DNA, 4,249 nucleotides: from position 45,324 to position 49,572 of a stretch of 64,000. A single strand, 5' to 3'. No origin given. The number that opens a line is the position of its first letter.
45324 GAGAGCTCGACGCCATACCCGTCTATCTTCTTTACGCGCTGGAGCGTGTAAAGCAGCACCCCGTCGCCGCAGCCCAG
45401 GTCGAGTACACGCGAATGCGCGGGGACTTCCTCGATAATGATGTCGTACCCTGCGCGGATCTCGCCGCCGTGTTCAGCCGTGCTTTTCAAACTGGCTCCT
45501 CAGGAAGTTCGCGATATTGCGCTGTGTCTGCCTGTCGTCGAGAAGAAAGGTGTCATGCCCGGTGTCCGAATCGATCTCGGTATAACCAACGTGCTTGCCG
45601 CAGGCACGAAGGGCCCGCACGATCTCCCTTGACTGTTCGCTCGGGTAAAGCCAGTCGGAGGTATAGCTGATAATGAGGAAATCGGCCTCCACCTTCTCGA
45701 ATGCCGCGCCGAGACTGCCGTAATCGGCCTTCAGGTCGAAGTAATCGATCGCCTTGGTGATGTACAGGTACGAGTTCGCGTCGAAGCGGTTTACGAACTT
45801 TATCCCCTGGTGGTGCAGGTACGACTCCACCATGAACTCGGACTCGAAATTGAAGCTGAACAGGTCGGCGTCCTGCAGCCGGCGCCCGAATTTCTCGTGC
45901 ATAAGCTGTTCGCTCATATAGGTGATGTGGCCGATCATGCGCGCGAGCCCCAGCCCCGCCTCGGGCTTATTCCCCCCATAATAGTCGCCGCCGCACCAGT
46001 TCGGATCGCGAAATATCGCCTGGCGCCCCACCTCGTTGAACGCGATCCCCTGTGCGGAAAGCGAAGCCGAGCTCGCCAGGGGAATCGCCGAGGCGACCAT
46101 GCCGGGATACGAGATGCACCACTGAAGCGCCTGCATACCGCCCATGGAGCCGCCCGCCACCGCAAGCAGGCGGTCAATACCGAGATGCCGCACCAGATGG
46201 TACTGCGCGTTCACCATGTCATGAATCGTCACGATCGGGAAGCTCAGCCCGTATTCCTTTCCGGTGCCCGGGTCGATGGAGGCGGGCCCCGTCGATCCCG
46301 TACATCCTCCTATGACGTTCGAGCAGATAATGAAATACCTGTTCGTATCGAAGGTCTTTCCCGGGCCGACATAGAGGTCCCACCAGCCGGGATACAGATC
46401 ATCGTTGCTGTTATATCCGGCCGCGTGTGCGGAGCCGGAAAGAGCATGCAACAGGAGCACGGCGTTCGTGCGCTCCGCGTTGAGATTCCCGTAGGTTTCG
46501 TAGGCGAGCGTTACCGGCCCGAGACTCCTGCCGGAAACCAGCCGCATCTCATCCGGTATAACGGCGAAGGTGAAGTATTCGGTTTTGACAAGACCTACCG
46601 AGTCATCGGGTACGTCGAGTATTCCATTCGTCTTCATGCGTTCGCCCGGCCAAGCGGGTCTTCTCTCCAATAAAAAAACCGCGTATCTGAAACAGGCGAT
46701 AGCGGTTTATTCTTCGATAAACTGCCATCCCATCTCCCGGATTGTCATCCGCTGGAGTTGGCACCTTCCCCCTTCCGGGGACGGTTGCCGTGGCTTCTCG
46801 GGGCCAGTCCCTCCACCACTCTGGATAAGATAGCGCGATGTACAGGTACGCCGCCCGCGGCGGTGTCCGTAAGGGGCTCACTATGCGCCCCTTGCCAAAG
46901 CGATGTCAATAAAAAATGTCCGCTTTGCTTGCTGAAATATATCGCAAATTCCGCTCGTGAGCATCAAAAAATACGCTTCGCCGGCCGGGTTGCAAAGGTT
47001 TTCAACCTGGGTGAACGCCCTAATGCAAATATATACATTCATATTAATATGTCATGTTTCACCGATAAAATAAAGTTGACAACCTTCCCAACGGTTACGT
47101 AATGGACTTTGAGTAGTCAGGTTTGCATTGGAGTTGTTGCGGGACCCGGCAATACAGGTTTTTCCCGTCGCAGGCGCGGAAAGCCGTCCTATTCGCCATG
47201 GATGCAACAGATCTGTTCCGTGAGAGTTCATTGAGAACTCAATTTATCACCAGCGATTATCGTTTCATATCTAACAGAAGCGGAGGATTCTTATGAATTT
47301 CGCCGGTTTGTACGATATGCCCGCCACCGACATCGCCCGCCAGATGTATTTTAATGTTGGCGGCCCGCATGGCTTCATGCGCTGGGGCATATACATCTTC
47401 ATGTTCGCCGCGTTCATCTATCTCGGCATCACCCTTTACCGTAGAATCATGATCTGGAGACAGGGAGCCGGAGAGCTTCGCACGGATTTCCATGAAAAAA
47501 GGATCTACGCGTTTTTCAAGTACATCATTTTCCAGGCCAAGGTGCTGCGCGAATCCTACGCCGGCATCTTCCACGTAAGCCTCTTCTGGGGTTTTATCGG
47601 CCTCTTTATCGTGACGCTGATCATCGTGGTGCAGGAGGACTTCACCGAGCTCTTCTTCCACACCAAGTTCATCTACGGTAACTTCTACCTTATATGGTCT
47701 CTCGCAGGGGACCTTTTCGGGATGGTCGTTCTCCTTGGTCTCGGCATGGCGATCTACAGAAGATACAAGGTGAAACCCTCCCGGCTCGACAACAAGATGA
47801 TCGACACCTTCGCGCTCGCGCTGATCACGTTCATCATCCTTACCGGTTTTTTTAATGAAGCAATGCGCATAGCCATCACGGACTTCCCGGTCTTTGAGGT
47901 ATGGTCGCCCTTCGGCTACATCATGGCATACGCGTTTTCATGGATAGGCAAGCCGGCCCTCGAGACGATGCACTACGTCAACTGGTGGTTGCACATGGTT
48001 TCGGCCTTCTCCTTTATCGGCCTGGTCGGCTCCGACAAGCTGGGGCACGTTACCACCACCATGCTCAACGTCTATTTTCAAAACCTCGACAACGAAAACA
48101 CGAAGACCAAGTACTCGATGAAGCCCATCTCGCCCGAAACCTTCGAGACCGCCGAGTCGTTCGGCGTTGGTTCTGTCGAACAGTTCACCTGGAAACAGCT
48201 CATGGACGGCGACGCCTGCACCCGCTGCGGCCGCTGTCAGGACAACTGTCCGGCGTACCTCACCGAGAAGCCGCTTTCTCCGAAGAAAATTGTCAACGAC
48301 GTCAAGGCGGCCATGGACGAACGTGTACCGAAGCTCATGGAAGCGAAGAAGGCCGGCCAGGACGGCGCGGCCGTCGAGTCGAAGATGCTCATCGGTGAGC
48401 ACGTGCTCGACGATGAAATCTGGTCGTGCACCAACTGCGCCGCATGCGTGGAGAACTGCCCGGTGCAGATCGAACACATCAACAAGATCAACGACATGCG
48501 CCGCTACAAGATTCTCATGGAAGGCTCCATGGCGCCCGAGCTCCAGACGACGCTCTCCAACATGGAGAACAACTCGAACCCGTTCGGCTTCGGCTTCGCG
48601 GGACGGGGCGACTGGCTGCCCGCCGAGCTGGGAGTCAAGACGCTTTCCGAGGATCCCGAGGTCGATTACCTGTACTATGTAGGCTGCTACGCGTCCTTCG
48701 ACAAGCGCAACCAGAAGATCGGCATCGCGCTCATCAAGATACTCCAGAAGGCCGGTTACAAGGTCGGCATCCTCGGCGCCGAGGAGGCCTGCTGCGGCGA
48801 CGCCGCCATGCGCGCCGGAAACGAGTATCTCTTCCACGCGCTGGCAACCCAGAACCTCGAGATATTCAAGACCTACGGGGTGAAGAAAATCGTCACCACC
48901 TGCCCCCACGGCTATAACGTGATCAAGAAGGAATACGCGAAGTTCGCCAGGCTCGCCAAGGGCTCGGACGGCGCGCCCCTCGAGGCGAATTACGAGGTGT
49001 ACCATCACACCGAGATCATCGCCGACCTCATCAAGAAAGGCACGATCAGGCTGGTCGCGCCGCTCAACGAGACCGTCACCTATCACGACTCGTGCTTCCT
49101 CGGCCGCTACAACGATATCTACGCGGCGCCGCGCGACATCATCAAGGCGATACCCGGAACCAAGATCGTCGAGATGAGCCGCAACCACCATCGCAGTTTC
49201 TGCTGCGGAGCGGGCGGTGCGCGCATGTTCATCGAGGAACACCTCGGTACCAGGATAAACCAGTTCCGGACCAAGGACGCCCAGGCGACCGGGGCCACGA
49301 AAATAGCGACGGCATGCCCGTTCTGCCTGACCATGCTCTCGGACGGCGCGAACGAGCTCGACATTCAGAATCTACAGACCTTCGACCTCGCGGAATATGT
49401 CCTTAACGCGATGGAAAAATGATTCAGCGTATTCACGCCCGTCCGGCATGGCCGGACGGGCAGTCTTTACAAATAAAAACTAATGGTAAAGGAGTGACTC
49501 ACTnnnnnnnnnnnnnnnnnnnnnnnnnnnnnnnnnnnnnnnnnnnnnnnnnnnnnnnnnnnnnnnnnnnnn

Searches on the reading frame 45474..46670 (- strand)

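Call 47: search_protein_families(library=pfam, proteins=[window:45474-46670:-], max_evalue=0.0001)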
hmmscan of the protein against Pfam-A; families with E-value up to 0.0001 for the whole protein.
window:45474-46670:- (398 aa): 1 family
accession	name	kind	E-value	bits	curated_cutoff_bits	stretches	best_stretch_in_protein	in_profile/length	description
PF00561.26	Abhydrolase_1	-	3.7e-20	73.1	25.8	1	69-378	1-244/245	alpha/beta hydrolase fold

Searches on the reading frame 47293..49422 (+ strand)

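Call 48: search_protein_families(library=pfam, proteins=[window:47293-49422:+], max_evalue=0.0001)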
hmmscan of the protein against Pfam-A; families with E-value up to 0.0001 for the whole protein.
window:47293-49422:+ (709 aa): 9 families
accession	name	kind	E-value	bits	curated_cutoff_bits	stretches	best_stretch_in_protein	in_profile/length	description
PF02754.22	CCG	-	5.8e-35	119.7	20.6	2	595-682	1-84/85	Cysteine-rich domain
PF13183.11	Fer4_8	-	4.4e-12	46.8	27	1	307-393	3-68/68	4Fe-4S dicluster domain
PF13187.11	Fer4_9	-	4.7e-10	39.8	27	1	308-392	1-50/52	4Fe-4S dicluster domain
PF13237.11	Fer4_10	-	1.4e-08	34.9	25.5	1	304-390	4-53/53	4Fe-4S dicluster domain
PF13534.11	Fer4_17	-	1.7e-08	35.3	22.2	0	308-345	1-37/61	4Fe-4S dicluster domain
PF12797.12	Fer4_2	-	5.4e-07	29.6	24.5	1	300-321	1-22/22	4Fe-4S binding domain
PF13484.11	Fer4_16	-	8.7e-07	30.1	30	0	309-337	2-33/66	4Fe-4S double cluster binding domain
PF12838.12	Fer4_7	-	6.9e-06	26.9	27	1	309-393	2-52/52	4Fe-4S dicluster domain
PF02665.19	Nitrate_red_gam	-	4.2e-05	23.7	22.9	1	92-258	50-204/217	Nitrate reductase gamma subunit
